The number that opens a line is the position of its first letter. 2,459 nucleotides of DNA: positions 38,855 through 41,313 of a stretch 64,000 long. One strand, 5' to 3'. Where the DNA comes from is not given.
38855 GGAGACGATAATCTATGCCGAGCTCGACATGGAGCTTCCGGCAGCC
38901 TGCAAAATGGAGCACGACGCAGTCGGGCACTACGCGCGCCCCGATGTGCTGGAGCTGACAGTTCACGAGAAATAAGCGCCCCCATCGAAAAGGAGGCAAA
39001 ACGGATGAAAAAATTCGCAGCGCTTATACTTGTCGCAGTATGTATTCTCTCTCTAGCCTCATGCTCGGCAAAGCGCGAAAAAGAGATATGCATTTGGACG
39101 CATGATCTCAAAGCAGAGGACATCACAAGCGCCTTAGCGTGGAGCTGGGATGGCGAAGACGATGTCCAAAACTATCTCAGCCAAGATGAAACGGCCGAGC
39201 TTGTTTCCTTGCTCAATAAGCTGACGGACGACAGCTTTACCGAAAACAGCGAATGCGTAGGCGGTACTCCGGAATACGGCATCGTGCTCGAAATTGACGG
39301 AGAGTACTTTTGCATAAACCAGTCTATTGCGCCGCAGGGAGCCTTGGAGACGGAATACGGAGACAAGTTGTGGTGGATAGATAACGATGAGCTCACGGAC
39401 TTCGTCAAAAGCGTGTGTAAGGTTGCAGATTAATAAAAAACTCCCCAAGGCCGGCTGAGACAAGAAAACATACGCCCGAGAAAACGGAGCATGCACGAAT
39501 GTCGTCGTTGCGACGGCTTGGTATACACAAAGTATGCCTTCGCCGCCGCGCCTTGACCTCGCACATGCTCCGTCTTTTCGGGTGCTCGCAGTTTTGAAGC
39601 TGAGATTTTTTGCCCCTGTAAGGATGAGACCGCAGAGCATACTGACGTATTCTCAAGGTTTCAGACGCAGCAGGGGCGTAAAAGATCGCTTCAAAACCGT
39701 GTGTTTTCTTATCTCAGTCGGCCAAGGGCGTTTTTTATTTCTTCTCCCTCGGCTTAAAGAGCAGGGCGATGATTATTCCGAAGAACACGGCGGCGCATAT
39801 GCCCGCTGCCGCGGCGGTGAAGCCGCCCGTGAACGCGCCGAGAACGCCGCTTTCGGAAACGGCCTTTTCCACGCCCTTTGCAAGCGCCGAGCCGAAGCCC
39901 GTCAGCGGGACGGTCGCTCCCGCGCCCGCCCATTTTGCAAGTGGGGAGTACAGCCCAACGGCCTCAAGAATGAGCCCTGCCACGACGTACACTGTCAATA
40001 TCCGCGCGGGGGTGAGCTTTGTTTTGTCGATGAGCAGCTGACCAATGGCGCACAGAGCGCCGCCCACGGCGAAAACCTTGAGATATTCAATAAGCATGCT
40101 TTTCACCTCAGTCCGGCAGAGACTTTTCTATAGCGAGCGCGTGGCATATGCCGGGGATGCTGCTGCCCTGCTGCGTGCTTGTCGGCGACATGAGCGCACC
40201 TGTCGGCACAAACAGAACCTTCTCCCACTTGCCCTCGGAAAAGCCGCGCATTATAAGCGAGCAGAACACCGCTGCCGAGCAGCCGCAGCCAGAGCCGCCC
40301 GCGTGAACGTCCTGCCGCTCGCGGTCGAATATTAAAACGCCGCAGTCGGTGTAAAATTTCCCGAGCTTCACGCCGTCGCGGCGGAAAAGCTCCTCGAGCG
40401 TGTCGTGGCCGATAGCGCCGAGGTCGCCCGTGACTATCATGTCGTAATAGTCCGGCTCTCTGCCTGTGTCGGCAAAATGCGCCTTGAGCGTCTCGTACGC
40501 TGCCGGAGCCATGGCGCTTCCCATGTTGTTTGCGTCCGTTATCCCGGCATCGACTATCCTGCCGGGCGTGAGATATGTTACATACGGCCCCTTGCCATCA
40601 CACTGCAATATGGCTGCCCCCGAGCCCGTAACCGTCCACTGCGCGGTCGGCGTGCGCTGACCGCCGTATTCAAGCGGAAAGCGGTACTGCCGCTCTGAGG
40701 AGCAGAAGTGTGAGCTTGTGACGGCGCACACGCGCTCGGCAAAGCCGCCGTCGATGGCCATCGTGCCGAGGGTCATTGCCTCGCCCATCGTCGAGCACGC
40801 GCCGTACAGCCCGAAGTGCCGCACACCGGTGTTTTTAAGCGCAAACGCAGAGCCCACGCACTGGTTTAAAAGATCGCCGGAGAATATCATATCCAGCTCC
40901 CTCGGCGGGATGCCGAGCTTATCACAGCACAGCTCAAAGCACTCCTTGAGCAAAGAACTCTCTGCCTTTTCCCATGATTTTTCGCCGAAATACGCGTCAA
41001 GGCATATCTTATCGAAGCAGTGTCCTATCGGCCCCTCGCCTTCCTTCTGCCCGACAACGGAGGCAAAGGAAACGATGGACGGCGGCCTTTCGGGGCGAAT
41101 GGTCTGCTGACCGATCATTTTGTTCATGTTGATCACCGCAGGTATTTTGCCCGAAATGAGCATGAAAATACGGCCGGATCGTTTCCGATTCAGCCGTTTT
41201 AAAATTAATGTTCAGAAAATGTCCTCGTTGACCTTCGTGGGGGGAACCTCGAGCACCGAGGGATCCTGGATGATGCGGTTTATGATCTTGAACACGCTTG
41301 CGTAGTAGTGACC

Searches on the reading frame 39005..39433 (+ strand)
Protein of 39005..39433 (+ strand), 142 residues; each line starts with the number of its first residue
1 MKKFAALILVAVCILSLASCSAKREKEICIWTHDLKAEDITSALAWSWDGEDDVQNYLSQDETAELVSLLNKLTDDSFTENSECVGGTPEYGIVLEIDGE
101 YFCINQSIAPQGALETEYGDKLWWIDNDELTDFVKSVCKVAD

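Call 28: find_encoding_contigs(protein=window:39005-39433:+, flank=3000, max_places=10)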
Protein window:39005-39433:+ (142 aa): 1 contig read that carries it; 1 place shown.
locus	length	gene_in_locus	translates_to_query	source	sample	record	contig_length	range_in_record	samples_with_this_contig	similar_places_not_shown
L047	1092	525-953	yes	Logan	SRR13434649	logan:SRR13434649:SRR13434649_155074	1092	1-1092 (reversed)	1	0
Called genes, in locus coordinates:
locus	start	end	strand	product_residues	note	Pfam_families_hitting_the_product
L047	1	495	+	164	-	?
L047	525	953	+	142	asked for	-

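Call 38: find_homologous_proteins(query=window:39005-39433:+, max_evalue=1e-10)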
Query window:39005-39433:+ (142 aa): 29 proteins with E <= 1e-10 among 49 candidates.
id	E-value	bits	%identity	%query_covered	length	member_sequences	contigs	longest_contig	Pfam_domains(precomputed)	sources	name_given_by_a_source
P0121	2.9e-88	311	99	100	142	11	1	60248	-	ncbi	-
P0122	1.3e-70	254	83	98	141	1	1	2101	-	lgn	-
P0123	1.4e-70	254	82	100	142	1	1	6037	-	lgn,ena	-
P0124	1.8e-70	254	83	98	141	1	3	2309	-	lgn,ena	-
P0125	1.9e-70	254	83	98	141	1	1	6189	-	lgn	-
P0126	1.1e-69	251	82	100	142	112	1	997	-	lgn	-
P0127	1.2e-69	251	83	98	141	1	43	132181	-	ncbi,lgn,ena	-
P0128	1.4e-69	251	82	98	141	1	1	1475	-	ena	-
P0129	1.8e-69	250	81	100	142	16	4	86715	-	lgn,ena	-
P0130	4.0e-69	249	81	100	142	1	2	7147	-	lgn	-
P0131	1.9e-68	247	81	98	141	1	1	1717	-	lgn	-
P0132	1.7e-60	221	74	100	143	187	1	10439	-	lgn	-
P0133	2.1e-54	202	69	100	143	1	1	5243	-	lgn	-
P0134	4.4e-52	194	67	100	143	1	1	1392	-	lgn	-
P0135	5.5e-52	194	67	100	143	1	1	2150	-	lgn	-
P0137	6.0e-51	190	66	100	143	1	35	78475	-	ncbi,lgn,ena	-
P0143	2.1e-47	179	62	100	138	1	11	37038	-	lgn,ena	-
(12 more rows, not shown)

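Call 39: find_encoding_contigs(protein=P0127, flank=1200, max_places=10)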
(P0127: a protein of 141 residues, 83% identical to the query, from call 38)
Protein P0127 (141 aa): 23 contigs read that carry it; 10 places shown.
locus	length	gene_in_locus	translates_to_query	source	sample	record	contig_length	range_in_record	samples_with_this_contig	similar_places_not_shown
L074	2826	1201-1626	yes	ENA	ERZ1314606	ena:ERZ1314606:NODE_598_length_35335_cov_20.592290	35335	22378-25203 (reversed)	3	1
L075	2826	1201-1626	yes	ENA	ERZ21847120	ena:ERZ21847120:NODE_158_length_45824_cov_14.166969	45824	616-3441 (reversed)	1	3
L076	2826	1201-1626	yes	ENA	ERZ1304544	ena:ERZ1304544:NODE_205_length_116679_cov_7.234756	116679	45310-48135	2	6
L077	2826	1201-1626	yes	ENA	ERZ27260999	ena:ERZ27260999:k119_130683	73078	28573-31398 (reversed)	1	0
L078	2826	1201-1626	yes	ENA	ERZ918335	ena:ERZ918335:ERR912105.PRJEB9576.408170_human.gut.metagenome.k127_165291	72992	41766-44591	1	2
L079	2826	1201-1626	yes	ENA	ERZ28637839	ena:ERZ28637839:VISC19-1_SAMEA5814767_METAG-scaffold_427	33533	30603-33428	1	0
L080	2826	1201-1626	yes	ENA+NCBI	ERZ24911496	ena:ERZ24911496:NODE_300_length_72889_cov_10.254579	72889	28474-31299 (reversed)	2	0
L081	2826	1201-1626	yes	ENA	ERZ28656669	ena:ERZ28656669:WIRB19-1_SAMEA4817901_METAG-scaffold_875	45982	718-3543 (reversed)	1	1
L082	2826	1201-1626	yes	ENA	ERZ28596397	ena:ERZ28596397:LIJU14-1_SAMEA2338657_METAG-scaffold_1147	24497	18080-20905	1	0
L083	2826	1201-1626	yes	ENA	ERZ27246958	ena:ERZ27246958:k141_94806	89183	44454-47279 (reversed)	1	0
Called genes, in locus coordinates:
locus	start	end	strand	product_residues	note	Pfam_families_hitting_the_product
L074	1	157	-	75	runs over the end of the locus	-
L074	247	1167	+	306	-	PF00795:CN_hydrolase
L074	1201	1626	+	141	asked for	-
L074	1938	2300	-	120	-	PF03862:SpoVAC_SpoVAEB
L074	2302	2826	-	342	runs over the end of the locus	PF07451:SpoVAD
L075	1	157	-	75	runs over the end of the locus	-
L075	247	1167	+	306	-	PF00795:CN_hydrolase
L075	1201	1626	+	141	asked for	-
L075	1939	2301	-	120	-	PF03862:SpoVAC_SpoVAEB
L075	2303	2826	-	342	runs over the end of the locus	PF07451:SpoVAD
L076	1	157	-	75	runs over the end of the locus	-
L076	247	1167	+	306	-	PF00795:CN_hydrolase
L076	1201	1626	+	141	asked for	-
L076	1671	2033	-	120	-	PF03862:SpoVAC_SpoVAEB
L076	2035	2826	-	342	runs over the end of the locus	PF07451:SpoVAD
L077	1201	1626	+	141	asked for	-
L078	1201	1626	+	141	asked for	-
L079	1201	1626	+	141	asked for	-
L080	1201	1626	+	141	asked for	-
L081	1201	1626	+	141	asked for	-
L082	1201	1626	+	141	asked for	-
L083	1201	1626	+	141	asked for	-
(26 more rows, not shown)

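Call 40: find_encoding_contigs(protein=P0129, flank=1200, max_places=10)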
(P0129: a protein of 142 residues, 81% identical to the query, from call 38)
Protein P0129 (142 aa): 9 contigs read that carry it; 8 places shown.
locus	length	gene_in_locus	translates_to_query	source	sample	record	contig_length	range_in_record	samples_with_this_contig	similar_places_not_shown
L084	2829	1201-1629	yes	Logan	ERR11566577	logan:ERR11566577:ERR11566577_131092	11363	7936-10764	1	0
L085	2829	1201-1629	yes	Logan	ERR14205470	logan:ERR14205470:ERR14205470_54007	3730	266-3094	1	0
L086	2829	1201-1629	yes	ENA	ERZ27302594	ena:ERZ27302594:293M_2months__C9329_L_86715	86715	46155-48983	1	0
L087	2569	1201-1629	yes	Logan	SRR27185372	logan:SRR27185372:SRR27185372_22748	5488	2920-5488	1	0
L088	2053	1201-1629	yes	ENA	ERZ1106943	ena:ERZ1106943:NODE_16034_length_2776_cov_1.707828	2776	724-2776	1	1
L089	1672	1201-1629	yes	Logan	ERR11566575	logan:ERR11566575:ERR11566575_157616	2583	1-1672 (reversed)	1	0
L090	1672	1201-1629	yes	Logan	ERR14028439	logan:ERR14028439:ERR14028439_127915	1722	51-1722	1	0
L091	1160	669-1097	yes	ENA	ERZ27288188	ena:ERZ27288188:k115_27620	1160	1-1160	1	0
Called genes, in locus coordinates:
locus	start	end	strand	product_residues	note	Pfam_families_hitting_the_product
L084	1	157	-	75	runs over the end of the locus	-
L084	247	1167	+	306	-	PF00795:CN_hydrolase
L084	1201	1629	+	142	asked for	-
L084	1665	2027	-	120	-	PF03862:SpoVAC_SpoVAEB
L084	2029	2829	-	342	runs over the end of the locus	PF07451:SpoVAD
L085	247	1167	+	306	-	PF00795:CN_hydrolase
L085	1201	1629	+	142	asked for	-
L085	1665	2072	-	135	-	PF03862:SpoVAC_SpoVAEB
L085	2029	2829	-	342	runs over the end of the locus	PF07451:SpoVAD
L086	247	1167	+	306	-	PF00795:CN_hydrolase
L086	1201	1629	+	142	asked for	-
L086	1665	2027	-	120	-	PF03862:SpoVAC_SpoVAEB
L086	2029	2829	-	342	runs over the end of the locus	PF07451:SpoVAD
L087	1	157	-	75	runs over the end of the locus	-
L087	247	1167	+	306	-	PF00795:CN_hydrolase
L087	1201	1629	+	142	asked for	-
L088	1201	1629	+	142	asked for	-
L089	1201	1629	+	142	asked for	-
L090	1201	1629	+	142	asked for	-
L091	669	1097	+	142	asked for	-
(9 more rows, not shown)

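Call 41: find_encoding_contigs(protein=P0137, flank=1200, max_places=10)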
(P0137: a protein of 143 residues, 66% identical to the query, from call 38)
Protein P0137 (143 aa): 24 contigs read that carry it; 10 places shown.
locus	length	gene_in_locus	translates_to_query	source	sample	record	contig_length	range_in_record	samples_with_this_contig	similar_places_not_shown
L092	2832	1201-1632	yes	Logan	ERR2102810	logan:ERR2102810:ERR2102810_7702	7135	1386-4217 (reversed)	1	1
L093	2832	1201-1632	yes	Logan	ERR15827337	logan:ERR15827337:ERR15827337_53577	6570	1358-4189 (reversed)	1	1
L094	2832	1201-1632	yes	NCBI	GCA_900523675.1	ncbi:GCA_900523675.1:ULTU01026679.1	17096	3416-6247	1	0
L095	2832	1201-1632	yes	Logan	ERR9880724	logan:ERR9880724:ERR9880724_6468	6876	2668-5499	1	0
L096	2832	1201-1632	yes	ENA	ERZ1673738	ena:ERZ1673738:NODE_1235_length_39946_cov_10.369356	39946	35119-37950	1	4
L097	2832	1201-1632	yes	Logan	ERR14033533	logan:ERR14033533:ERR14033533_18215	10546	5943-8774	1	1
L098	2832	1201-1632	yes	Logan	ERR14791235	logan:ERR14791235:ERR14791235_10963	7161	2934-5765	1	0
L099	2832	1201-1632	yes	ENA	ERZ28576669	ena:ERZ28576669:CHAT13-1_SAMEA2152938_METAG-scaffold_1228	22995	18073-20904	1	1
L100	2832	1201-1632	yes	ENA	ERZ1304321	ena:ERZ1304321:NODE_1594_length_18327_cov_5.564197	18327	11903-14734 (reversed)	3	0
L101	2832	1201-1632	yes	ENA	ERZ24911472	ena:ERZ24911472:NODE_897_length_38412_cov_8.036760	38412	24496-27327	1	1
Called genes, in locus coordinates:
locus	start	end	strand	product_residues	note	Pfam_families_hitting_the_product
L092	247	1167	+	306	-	PF00795:CN_hydrolase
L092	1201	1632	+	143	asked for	-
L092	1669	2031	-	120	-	PF03862:SpoVAC_SpoVAEB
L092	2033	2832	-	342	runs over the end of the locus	PF07451:SpoVAD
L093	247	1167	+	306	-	PF00795:CN_hydrolase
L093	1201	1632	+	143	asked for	-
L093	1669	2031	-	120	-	PF03862:SpoVAC_SpoVAEB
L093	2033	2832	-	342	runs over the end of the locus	PF07451:SpoVAD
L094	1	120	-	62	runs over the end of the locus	-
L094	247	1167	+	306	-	PF00795:CN_hydrolase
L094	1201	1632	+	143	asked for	-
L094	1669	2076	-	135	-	PF03862:SpoVAC_SpoVAEB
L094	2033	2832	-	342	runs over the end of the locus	PF07451:SpoVAD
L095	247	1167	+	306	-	PF00795:CN_hydrolase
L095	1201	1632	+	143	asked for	-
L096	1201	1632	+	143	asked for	-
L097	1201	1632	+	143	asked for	-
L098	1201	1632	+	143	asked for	-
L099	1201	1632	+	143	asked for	-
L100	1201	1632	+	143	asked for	-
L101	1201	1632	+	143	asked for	-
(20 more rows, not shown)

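Call 65: find_encoding_contigs(protein=P0143, flank=1200, max_places=10)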
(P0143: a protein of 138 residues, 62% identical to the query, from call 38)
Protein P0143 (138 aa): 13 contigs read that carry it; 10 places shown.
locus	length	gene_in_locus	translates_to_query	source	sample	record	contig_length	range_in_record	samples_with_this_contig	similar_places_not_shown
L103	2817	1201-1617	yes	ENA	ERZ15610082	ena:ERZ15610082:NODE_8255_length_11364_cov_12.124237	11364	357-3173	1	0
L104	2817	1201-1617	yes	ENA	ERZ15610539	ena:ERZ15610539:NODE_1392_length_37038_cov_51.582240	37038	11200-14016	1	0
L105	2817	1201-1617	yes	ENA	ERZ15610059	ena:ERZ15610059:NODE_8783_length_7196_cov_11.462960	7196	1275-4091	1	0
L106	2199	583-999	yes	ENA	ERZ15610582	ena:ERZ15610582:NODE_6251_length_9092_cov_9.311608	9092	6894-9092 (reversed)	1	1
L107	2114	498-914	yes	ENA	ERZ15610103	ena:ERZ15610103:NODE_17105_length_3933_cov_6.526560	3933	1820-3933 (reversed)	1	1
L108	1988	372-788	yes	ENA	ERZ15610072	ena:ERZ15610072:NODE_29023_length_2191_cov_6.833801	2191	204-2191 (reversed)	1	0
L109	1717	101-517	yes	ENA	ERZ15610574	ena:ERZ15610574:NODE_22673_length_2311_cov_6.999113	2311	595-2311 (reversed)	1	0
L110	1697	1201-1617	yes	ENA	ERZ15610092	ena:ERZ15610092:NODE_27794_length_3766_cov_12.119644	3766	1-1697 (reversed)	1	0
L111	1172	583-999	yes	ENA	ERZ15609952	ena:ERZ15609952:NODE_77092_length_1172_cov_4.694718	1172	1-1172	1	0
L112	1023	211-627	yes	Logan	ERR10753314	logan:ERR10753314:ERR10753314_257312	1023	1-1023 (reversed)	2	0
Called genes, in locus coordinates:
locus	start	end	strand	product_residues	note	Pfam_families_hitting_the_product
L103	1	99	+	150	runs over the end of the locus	?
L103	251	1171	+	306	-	PF00795:CN_hydrolase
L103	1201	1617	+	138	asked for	-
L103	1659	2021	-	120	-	PF03862:SpoVAC_SpoVAEB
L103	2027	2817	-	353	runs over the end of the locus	PF07451:SpoVAD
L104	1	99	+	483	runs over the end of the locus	-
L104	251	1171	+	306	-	PF00795:CN_hydrolase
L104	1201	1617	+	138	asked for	-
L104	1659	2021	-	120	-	PF03862:SpoVAC_SpoVAEB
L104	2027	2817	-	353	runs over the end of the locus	PF07451:SpoVAD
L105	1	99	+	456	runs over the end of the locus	?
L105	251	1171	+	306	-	PF00795:CN_hydrolase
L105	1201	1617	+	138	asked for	-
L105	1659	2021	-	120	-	PF03862:SpoVAC_SpoVAEB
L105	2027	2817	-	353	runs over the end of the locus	PF07451:SpoVAD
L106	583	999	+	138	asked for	-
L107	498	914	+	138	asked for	-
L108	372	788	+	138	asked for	-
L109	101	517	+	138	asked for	-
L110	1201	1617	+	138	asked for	-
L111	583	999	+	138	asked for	-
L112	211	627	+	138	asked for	-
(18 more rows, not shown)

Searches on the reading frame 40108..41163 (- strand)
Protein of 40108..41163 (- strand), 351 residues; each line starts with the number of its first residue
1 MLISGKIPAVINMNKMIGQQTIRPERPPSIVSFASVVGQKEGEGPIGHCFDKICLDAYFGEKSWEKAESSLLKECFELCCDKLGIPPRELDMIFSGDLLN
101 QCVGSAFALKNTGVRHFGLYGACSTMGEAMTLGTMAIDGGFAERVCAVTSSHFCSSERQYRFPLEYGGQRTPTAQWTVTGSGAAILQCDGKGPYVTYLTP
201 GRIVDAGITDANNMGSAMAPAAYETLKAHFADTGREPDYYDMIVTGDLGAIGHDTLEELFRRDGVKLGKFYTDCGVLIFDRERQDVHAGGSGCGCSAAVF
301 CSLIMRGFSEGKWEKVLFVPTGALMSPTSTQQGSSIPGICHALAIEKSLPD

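Call 29: find_encoding_contigs(protein=window:40108-41163:-, flank=3000, max_places=10)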
Protein window:40108-41163:- (351 aa): 2 contigs read that carry it; 2 places shown.
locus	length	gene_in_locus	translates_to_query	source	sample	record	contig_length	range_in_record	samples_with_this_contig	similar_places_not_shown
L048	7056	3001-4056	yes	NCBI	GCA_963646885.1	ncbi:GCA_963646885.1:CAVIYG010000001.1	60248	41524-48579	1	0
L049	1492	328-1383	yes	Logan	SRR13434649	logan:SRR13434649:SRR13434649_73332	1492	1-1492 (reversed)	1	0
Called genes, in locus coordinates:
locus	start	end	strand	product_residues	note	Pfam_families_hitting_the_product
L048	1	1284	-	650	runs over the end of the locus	PF01496:V_ATPase_I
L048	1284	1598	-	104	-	-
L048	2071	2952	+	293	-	-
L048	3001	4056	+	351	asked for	PF07451:SpoVAD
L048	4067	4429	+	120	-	PF03862:SpoVAC_SpoVAEB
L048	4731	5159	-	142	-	-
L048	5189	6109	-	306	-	PF00795:CN_hydrolase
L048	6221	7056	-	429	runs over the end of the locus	PF03952:Enolase_N, PF00113:Enolase_C, PF13378:MR_MLE_C (weak), PF07476:MAAL_C (weak)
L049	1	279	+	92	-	?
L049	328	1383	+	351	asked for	PF07451:SpoVAD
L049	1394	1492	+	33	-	?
